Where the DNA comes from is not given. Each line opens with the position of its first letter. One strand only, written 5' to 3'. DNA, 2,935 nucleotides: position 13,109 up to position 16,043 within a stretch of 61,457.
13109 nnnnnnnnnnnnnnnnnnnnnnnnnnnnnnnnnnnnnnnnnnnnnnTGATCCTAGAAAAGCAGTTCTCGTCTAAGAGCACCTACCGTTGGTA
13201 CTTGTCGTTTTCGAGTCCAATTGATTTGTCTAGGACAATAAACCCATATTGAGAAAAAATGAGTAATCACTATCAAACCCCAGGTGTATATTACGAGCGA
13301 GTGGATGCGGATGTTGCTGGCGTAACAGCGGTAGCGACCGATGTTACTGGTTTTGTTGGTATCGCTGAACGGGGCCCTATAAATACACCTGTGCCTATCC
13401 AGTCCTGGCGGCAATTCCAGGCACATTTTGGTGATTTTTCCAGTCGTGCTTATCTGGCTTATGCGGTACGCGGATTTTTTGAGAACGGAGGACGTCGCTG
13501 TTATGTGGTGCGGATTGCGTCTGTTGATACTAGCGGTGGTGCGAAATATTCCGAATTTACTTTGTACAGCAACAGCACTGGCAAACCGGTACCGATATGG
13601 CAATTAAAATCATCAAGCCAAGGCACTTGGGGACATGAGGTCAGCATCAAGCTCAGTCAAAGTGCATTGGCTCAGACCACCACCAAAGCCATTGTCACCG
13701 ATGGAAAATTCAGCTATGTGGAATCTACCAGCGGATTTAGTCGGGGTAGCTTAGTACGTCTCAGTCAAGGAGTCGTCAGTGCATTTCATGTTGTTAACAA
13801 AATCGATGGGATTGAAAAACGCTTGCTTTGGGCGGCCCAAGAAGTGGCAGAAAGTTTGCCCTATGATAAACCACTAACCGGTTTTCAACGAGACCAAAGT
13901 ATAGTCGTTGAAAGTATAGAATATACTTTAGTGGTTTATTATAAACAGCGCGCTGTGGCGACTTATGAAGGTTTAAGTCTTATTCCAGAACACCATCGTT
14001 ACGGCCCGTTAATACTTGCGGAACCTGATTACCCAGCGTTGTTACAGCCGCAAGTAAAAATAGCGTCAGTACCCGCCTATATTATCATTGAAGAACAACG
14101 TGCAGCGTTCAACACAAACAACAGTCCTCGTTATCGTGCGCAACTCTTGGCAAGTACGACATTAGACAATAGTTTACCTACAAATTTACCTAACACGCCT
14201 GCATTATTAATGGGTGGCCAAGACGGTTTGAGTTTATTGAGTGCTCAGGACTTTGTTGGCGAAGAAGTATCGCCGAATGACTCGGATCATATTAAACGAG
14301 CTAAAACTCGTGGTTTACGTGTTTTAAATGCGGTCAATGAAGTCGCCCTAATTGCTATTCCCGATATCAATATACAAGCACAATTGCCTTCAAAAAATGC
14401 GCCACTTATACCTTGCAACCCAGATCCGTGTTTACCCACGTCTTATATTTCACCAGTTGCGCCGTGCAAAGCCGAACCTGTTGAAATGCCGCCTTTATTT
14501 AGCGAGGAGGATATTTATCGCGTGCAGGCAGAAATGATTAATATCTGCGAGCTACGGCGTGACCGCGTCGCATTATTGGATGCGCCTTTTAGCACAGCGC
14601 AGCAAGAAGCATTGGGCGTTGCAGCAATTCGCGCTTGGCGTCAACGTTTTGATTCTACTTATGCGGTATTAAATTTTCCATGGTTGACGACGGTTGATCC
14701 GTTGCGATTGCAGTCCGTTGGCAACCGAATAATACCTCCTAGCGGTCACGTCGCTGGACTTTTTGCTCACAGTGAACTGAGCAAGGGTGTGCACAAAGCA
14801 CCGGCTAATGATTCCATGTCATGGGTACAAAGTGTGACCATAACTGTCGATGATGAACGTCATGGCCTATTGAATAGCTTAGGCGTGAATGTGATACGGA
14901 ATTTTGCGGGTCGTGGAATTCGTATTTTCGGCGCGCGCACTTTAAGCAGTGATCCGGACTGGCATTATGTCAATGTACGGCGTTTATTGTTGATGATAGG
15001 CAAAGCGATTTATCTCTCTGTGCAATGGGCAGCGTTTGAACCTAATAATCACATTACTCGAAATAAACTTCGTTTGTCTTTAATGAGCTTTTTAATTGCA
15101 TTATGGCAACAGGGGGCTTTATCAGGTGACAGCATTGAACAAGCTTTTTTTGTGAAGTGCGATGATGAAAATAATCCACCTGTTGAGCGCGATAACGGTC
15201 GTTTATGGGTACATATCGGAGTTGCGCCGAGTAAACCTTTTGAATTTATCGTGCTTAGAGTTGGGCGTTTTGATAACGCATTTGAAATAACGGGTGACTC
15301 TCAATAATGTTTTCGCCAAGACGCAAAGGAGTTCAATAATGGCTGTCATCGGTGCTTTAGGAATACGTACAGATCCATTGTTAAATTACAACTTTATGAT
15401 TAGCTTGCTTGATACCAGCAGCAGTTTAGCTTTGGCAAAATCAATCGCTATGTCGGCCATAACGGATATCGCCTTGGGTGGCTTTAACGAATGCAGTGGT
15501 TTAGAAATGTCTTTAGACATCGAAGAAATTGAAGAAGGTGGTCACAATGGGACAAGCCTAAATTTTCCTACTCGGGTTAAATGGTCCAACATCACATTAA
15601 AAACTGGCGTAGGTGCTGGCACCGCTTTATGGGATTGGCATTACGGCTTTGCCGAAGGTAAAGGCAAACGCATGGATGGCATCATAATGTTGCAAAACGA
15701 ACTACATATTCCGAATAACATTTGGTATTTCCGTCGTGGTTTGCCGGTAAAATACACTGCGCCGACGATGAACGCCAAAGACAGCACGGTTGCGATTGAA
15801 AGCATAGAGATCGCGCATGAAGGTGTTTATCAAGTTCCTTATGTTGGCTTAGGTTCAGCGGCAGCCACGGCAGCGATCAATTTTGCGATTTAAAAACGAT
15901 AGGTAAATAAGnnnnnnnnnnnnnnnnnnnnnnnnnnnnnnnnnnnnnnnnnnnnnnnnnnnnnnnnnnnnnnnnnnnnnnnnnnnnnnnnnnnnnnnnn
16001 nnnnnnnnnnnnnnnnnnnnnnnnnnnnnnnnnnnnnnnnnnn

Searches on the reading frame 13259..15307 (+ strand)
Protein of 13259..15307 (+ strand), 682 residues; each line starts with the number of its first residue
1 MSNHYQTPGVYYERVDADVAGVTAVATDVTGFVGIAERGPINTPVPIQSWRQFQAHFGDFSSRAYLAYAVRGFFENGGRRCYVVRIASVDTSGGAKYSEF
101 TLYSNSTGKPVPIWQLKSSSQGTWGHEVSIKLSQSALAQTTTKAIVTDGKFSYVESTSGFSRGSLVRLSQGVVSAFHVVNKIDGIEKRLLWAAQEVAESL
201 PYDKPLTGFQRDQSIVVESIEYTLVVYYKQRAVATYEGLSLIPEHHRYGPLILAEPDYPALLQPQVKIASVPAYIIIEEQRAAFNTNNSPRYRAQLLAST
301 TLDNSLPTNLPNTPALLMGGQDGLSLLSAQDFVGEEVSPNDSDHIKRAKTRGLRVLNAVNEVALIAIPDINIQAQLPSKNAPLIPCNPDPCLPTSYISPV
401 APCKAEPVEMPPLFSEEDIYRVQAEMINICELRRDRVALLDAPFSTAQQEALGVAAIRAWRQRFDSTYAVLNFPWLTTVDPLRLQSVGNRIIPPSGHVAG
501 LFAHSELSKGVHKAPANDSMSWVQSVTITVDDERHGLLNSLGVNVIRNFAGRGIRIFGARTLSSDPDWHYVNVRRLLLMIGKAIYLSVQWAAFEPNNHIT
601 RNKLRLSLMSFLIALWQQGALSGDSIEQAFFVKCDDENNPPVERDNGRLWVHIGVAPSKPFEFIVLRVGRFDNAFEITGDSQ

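Call 3: search_protein_families(library=pfam, proteins=[window:13259-15307:+], max_evalue=0.01)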
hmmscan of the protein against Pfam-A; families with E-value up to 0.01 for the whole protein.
window:13259-15307:+ (682 aa): 2 families
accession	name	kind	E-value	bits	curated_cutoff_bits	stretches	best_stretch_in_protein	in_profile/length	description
PF04984.19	Phage_sheath_1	-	1.3e-14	54.8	31.4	1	421-562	34-168/168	Phage tail sheath protein subtilisin-like domain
PF17482.7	Phage_sheath_1C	-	1.3e-12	48.1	26.9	1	563-668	1-101/104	Phage tail sheath C-terminal domain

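Call 55: search_protein_families(library=phrogs, proteins=[window:13259-15307:+], max_evalue=0.01)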
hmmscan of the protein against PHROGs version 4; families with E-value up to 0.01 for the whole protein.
window:13259-15307:+ (682 aa): 7 families
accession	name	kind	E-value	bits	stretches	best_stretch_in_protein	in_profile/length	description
phrog_23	-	tail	3.4e-66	225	2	421-668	217-460/496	tail sheath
phrog_17610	-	tail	6.8e-49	167.6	1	426-670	865-1106/1135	tail sheath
phrog_15814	-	unknown function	4.6e-39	135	2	422-676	466-730/738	-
phrog_10581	-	tail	1.8e-14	54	1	543-668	787-907/915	tail sheath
phrog_13288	-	unknown function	1e-08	36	1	487-668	9-193/208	-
phrog_34521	-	tail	9.8e-05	21.4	1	490-621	769-907/962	tail sheath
phrog_279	-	tail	0.0018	18.1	0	4-148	11-138/489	tail sheath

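Call 62: search_solved_structures(query=window:13259-15307:+, max_evalue=0.001)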
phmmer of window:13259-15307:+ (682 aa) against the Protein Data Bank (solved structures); distinct sequences matched with E-value up to 0.001: 21.
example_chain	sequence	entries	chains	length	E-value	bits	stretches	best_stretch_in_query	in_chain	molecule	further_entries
8bky_A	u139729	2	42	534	3.5e-89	303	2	417-673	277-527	Phage tail sheath protein | Phage tail sheath family protein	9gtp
8bl4_V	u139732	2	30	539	5.3e-88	299.1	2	417-673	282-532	Phage tail sheath family protein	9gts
9ezm_A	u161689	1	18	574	4.9e-77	262.9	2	414-670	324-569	Phage tail sheath protein FI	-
6j0b_A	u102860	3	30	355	7.5e-44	153.2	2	457-667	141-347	Pvc2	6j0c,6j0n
6rao_D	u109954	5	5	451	2e-37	132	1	492-668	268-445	Afp3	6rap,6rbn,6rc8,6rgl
9qgl_3A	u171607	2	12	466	1.7e-35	125.6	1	488-668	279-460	Phage tail sheath family protein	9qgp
6rao_C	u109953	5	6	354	2.3e-35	125.2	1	489-668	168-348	Afp2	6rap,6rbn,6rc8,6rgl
7b5h_AO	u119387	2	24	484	6.8e-34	120.3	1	491-668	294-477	All3325 protein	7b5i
9qgl_2A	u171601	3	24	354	2.5e-33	118.5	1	466-668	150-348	Phage tail sheath family protein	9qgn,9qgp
6j0n_t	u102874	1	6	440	1.2e-32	116.2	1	490-667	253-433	Pvc3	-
7adz_2A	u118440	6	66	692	4.5e-32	114.3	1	491-668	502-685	Putative phage tail sheath protein FI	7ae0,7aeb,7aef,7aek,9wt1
9r9h_T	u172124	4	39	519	2.2e-31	112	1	489-666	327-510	Phage tail sheath family protein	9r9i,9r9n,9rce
9qgl_4A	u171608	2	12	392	3.3e-28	101.6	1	422-668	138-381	Phage tail sheath family protein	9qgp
6j0n_V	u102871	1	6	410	1.6e-24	89.4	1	426-666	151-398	Pvc4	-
6rao_E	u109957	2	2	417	3.7e-23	84.9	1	408-667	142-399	Afp4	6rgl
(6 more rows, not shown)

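Call 69: search_protein_families(library=ncbifam, proteins=[window:13259-15307:+], max_evalue=0.01)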
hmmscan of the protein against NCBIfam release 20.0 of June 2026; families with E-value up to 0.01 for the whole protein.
window:13259-15307:+ (682 aa): 0 families

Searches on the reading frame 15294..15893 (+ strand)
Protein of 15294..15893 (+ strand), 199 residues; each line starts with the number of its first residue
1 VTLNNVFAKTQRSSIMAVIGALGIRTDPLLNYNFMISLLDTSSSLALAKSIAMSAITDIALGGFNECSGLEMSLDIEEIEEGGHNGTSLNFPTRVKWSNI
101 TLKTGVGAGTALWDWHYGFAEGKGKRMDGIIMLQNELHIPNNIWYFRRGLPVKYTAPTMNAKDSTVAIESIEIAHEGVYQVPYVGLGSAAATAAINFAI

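Call 3: search_protein_families(library=pfam, proteins=[window:15294-15893:+], max_evalue=0.01)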
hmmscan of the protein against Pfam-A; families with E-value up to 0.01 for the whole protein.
window:15294-15893:+ (199 aa): 1 family
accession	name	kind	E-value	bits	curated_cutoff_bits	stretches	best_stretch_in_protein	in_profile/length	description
PF06841.18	Phage_T4_gp19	-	1.2e-29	103.3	28.2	1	57-178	10-133/134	T4-like virus tail tube protein gp19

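Call 63: search_solved_structures(query=window:15294-15893:+, max_evalue=0.01)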
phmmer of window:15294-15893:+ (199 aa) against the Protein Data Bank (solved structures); distinct sequences matched with E-value up to 0.01: 13.
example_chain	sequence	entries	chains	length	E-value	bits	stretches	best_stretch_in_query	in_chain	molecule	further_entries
7aeb_Y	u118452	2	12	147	1.4e-15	61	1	64-175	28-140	Phospholipid/glycerol acyltransferase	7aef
7b5h_AN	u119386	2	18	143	1.6e-14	57.5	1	63-178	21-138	All3324 protein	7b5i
7adz_1a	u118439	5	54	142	1e-13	54.9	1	63-178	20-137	Phage tail protein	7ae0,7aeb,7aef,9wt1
9gtp_a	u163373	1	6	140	3.8e-12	49.8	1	55-178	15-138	Phage tail protein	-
6j0n_n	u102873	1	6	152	6.5e-09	39.3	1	58-177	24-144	Pvc5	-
9r9h_B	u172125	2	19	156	6.5e-09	39.3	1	62-178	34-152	Phage tail protein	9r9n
9rce_I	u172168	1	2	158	1.8e-08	37.8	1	52-175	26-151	Conserved hypothetical phage tail region protein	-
6rao_F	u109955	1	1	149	7.2e-08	35.9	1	63-177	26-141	Afp5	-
9qgl_1A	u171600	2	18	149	7.6e-08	35.8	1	63-175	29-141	Phage tail protein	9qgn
6j0b_a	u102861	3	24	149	1.4e-07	34.9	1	63-176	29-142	Pvc1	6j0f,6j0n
9qgl_5A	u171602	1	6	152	1.6e-07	34.8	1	63-177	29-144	Phage tail protein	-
6rao_A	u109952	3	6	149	3.7e-06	30.3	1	64-174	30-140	Afp1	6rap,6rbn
7b5h_AM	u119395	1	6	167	0.00013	25.2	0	58-115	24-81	All3323 protein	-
